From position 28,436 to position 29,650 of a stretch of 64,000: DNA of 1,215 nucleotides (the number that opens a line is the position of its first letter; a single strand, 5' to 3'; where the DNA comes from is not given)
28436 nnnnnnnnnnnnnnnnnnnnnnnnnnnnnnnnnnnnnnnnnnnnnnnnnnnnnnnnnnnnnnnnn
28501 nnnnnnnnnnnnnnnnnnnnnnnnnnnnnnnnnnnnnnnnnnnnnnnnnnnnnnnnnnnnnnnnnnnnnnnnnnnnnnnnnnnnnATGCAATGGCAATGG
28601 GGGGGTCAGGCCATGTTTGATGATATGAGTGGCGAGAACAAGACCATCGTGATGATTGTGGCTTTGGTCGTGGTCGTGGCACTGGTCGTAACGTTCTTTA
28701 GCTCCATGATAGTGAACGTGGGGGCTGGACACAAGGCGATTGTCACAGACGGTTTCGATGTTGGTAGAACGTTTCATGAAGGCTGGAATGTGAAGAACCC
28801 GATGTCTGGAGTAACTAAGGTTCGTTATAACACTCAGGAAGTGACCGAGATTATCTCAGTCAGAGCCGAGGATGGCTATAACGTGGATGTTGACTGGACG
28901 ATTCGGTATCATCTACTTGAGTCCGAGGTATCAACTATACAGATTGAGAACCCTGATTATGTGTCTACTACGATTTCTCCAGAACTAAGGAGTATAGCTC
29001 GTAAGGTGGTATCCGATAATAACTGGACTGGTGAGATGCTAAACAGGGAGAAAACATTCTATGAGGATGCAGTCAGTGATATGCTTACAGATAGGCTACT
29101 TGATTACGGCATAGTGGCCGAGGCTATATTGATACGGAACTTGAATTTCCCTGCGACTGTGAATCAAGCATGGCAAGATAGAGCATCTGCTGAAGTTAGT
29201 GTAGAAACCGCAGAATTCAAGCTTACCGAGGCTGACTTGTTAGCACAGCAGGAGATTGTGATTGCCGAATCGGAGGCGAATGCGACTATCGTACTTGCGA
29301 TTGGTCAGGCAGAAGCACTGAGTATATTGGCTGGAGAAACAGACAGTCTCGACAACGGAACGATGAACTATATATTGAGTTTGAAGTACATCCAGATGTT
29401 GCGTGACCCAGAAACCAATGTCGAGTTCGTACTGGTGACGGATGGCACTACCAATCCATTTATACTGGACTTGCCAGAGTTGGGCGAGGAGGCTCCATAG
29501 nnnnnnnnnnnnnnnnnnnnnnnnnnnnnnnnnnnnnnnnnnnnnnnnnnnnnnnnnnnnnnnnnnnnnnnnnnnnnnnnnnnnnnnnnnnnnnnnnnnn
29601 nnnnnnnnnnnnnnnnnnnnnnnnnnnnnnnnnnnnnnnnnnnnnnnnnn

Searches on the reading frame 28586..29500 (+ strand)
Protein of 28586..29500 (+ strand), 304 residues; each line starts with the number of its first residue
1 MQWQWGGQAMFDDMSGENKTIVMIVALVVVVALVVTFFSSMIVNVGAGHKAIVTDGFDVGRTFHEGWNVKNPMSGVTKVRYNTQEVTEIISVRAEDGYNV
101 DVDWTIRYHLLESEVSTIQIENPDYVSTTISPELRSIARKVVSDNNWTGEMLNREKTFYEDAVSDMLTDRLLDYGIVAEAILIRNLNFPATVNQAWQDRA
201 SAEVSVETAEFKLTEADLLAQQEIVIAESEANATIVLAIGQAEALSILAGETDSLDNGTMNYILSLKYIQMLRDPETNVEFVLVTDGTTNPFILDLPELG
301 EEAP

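Call 10: search_protein_families(library=pfam, proteins=[window:28586-29500:+], max_evalue=0.01)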
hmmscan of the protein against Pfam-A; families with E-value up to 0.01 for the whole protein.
window:28586-29500:+ (304 aa): 1 family
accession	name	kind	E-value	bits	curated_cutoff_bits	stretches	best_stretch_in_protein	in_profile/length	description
PF01145.31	Band_7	-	6.5e-15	56.1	23.6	1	45-206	3-165/176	SPFH domain / Band 7 family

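Call 11: search_protein_families(library=phrogs, proteins=[window:28586-29500:+], max_evalue=0.001)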
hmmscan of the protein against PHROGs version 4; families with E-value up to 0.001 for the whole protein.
window:28586-29500:+ (304 aa): 1 family
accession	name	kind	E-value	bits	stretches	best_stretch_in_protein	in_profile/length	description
phrog_200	-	other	7.7e-29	101.9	1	11-254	66-319/379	lipoprotein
